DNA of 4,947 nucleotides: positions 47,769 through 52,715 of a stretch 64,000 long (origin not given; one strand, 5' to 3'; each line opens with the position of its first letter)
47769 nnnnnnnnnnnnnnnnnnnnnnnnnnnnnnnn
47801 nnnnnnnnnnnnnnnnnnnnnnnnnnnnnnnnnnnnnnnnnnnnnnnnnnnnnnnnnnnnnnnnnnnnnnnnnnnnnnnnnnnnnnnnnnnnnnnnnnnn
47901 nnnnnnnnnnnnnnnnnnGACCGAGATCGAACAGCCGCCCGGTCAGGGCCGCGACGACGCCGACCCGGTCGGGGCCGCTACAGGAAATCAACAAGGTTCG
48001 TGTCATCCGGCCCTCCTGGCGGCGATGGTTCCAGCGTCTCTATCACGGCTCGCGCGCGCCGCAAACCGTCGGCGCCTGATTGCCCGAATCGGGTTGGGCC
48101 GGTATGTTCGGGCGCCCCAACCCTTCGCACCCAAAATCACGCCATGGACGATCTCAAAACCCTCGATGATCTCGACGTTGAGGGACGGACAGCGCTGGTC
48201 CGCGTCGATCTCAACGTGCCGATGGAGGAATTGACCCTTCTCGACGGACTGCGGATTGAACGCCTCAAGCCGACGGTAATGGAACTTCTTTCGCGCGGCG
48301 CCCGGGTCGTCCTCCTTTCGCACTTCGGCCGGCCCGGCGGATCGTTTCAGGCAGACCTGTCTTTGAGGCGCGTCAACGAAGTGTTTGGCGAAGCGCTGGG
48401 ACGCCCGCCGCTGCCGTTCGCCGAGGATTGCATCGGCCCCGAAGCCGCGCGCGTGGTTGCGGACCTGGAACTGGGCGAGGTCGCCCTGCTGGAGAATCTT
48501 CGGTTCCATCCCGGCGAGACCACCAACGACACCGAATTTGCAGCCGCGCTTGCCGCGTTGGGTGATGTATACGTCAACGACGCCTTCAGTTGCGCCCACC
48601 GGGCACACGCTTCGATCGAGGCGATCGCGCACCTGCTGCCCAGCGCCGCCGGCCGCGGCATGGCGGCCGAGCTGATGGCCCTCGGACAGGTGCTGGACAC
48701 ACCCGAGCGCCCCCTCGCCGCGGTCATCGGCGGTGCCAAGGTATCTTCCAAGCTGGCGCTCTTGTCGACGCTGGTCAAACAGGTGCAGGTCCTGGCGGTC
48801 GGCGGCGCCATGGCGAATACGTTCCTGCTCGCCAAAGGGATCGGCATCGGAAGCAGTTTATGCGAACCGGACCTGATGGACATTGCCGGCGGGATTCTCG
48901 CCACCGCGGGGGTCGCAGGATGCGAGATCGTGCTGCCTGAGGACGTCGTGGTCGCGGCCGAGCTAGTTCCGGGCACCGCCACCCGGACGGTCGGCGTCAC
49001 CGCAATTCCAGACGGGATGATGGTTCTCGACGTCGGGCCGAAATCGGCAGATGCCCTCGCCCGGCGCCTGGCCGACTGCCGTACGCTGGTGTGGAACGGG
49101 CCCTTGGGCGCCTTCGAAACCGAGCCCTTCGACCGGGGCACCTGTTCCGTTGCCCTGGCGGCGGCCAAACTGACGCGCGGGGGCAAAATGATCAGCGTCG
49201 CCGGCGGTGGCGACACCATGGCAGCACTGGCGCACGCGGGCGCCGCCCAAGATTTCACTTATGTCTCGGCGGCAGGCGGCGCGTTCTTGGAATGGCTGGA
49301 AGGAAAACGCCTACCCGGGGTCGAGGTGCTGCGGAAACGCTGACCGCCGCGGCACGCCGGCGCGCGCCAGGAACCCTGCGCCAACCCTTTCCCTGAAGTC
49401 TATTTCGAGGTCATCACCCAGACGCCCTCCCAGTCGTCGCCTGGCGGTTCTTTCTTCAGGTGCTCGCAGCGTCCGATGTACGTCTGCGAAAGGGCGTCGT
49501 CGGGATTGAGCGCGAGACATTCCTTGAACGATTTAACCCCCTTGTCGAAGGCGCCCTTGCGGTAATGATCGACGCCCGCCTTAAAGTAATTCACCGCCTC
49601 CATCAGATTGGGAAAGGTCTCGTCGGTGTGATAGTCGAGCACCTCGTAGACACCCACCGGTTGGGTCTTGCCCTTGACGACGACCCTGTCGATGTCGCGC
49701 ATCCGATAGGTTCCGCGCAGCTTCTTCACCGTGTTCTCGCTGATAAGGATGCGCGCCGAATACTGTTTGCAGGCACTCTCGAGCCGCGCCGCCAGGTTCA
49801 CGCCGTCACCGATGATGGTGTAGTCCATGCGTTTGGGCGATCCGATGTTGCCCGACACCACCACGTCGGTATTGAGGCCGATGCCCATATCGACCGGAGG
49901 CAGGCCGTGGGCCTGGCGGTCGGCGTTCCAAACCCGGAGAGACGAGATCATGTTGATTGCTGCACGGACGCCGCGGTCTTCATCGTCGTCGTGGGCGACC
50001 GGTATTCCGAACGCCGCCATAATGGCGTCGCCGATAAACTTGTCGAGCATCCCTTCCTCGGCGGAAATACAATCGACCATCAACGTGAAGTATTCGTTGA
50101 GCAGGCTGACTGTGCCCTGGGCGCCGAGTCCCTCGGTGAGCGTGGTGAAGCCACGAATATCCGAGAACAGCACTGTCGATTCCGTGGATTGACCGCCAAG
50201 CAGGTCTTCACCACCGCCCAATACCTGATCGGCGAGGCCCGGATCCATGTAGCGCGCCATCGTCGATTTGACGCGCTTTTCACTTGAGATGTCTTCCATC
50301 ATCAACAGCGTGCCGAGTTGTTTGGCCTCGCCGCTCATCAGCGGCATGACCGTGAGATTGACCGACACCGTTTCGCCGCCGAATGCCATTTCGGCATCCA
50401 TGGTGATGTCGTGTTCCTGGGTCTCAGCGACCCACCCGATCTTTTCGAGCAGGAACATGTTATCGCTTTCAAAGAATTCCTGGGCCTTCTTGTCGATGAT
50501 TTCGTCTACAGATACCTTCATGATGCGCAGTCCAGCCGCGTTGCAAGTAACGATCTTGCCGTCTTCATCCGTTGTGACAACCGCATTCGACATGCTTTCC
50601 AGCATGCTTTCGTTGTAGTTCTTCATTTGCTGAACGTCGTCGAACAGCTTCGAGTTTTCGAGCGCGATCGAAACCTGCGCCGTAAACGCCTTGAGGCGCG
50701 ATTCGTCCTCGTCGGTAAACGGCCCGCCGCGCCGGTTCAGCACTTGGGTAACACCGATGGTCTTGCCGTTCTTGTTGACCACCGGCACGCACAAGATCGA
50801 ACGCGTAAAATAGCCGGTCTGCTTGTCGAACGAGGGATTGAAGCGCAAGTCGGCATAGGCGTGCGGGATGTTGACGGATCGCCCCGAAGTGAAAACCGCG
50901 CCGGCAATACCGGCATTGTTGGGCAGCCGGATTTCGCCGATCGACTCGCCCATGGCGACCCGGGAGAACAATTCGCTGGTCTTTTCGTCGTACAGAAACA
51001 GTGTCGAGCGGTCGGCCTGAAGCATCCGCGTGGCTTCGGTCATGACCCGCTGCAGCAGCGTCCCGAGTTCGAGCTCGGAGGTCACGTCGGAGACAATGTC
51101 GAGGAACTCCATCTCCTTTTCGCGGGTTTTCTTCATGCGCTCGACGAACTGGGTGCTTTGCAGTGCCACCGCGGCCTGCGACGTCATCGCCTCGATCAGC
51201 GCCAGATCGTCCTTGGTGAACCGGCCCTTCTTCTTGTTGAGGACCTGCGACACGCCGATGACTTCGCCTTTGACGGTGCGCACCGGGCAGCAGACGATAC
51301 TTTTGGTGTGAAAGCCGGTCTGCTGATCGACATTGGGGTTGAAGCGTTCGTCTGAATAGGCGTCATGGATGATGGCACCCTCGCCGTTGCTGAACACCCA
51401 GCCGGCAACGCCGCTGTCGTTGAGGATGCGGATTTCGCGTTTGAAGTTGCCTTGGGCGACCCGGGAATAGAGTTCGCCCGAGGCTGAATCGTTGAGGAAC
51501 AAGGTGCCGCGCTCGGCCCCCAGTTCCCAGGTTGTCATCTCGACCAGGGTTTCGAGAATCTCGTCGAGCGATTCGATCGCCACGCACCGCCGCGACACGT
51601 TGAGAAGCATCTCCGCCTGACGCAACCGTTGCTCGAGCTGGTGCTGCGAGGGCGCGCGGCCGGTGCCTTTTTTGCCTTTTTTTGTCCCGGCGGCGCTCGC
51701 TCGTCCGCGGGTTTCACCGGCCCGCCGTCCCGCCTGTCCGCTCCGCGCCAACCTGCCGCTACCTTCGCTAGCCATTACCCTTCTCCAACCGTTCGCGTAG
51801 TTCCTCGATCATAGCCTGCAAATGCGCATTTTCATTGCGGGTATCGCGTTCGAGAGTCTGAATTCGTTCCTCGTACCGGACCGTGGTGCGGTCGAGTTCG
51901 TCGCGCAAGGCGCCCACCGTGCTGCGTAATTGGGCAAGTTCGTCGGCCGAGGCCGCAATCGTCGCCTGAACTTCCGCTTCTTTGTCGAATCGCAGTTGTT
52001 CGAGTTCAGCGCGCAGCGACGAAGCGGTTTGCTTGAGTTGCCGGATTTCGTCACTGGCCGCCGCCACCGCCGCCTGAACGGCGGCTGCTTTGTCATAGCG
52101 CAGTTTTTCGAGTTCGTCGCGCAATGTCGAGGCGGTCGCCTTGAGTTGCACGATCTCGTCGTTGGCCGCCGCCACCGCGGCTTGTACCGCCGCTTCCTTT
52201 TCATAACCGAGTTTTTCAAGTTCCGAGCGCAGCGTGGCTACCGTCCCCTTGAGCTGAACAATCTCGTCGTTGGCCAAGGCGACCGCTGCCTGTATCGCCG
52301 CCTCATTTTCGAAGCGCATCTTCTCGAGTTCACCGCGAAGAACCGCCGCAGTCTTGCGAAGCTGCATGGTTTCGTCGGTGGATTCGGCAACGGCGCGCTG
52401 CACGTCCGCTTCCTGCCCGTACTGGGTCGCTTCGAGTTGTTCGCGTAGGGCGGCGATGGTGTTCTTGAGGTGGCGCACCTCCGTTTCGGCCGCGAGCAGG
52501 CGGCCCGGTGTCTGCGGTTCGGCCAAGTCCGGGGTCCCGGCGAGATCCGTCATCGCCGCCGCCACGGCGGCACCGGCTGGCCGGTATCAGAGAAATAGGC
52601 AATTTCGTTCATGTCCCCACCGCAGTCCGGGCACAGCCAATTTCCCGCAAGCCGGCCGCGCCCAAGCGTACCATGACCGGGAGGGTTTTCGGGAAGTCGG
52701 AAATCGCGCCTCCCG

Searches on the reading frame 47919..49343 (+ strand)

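Call 26: search_protein_families(library=pfam, proteins=[window:47919-49343:+], max_evalue=0.00001)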
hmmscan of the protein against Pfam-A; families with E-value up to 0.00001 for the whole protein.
window:47919-49343:+ (474 aa): 1 family
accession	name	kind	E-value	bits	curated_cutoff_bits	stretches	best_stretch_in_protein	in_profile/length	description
PF00162.24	PGK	-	5.6e-133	444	27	1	82-463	1-379/379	Phosphoglycerate kinase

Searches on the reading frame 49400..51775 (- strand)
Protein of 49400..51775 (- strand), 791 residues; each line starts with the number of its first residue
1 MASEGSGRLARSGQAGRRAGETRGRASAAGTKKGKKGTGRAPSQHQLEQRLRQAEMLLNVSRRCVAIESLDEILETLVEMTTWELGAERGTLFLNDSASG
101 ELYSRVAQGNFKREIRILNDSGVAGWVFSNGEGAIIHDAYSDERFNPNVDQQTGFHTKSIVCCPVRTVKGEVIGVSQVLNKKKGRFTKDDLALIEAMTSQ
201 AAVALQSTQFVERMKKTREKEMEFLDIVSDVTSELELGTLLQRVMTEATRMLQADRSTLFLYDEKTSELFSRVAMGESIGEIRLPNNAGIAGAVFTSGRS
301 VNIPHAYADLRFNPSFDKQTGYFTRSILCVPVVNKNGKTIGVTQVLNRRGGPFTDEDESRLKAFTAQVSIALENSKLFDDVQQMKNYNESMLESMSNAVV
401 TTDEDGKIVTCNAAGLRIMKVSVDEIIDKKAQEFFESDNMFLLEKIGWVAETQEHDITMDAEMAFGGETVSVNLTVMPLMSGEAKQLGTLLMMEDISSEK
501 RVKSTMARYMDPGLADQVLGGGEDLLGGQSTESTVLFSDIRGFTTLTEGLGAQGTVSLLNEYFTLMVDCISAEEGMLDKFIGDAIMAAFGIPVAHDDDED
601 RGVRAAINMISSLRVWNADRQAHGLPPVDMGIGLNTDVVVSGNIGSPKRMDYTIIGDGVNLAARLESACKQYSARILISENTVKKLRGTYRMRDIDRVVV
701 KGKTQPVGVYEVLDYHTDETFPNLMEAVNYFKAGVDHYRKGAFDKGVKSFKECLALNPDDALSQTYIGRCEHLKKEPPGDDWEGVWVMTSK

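Call 4: search_protein_families(library=pfam, proteins=[window:49400-51775:-])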
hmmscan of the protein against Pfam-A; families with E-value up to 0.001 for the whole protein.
window:49400-51775:- (791 aa): 8 families
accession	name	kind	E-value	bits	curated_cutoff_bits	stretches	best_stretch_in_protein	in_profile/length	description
PF01590.32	GAF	-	1.2e-41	142.8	22.4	2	237-372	2-133/133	GAF domain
PF13185.12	GAF_2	-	7.5e-32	110.8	28.6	2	69-206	3-136/136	GAF domain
PF13492.12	GAF_3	-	1.6e-24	87.2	27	2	237-374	2-129/129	GAF domain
PF00211.25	Guanylate_cyc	-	1.9e-24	86.7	21.9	1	532-705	8-175/183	Adenylate and Guanylate cyclase catalytic domain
PF00989.32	PAS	-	8.2e-11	42.4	22.6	1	389-496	4-113/113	PAS fold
PF08448.16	PAS_4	-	5.8e-10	39.8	23.1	1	392-501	1-110/110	PAS fold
PF13426.13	PAS_9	-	5.5e-08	33.5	27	1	397-497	2-102/103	PAS domain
PF13188.13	PAS_8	-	5e-05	23.5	21.8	1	389-445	4-57/65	PAS domain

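Call 5: search_protein_families(library=ncbifam, proteins=[window:49400-51775:-])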
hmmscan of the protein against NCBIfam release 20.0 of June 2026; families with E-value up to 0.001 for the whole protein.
window:49400-51775:- (791 aa): 13 families
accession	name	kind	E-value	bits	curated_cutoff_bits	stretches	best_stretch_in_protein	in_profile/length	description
NF008468.0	PRK11360.1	equivalog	2.2e-16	59.4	646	1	376-508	258-389/616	two-component system sensor histidine kinase AtoS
NF008283.0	PRK11061.1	equivalog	9.9e-13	47.2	583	2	225-388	6-170/748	phosphoenolpyruvate--protein phosphotransferase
TIGR00229.1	sensory_box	domain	2e-09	37.6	22.9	1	389-502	8-122/126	PAS domain S-box protein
NF008485.2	PRK11388.1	equivalog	9.4e-09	34.1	551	1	326-484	151-303/643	dihydroxyacetone kinase operon transcriptional regulator DhaR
NF047874.1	MASE3_PAS_HK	subfamily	1.4e-08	34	560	1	375-505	254-384/655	MASE3 domain-containing sensor histidine kinase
NF047786.1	his_kin_MadS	equivalog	4.5e-08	32.6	500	0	152-235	122-204/434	MadS family sensor histidine kinase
NF038230.1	Regu_Geo_Pelo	equivalog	1.1e-07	30.1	1200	0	67-205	16-158/935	GPMC system transcriptional regulator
NF046044.1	PnpS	equivalog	2.3e-07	30.2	400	1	370-504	39-168/390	two-component system histidine kinase PnpS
TIGR03903.1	TOMM_kin_cyc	equivalog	2.5e-06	25.6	705.75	1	564-718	323-469/1267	TOMM system kinase/cyclase fusion protein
NF033092.0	HK_WalK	equivalog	9.6e-06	24.4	725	1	385-504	257-370/594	cell wall metabolism sensor histidine kinase WalK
NF041552.1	TF_PrdR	equivalog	5.2e-05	21.8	795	1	376-438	124-186/577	sigma-54 dependent transcriptional regulator PrdR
NF033093.1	HK_VicK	exception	0.00019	20.2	680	1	379-453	87-159/448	cell wall metabolism sensor histidine kinase VicK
NF008302.0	PRK11091.1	equivalog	0.00031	19.1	838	1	379-507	148-277/779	aerobic respiration two-component sensor histidine kinase ArcB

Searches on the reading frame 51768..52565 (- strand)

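Call 4: search_protein_families(library=pfam, proteins=[window:51768-52565:-])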
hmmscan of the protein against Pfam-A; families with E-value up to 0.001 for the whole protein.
window:51768-52565:- (265 aa): 10 families
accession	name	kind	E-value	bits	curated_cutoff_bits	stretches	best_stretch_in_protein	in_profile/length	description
PF20570.3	DUF6779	-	9.8e-09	36.3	28.1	0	122-169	57-104/108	Domain of unknown function (DUF6779)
PF25450.1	Rab11-FIP3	-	2.3e-08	34.8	31.9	0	163-225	59-120/125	Rab11-FIP3-like domain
PF10473.14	CENP-F_leu_zip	-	2.4e-06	28.1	34.5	0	104-158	21-74/140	Leucine-rich repeats of kinetochore protein Cenp-F/LEK1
PF23735.1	KIF9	-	1.5e-05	25.6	31.9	1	168-262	35-125/140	Kinesin-like protein KIF9 domain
PF07989.16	Cnn_1N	-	1.6e-05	25.4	28.5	0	28-83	14-69/74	Centrosomin N-terminal motif 1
PF08700.17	VPS51_Exo84_N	-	0.00011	22.7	24.2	0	169-191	55-77/87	Vps51/EXO84/COG1 N-terminal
PF10211.14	Ax_dynein_light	-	0.00012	22.7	26.4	0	123-190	120-187/187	Axonemal dynein light chain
PF16331.10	TolA_bind_tri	-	0.00056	20.4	30.1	0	172-193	25-46/76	TolA binding protein trimerisation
PF08663.15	HalX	-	0.00058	20.6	23.2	0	196-233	23-60/68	HalX domain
PF11559.13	ADIP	-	0.00078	20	34.3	0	99-190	65-151/151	Afadin- and alpha -actinin-Binding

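Call 5: search_protein_families(library=ncbifam, proteins=[window:51768-52565:-])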
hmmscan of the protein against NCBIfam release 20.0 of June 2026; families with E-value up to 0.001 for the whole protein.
window:51768-52565:- (265 aa): 3 families
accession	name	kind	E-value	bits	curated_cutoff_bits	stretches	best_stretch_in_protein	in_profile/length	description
TIGR04523.1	Mplasa_alph_rch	subfamily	9.8e-07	27.1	270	1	27-260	425-654/745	helix-rich protein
NF053609.1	Sul12a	equivalog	6e-06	26.4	150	0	131-157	74-100/103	Sul12a family chromatin-organizing protein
TIGR02169.1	SMC_prok_A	equivalog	2.5e-05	22.2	729.4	1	50-260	238-486/1165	chromosome segregation protein SMC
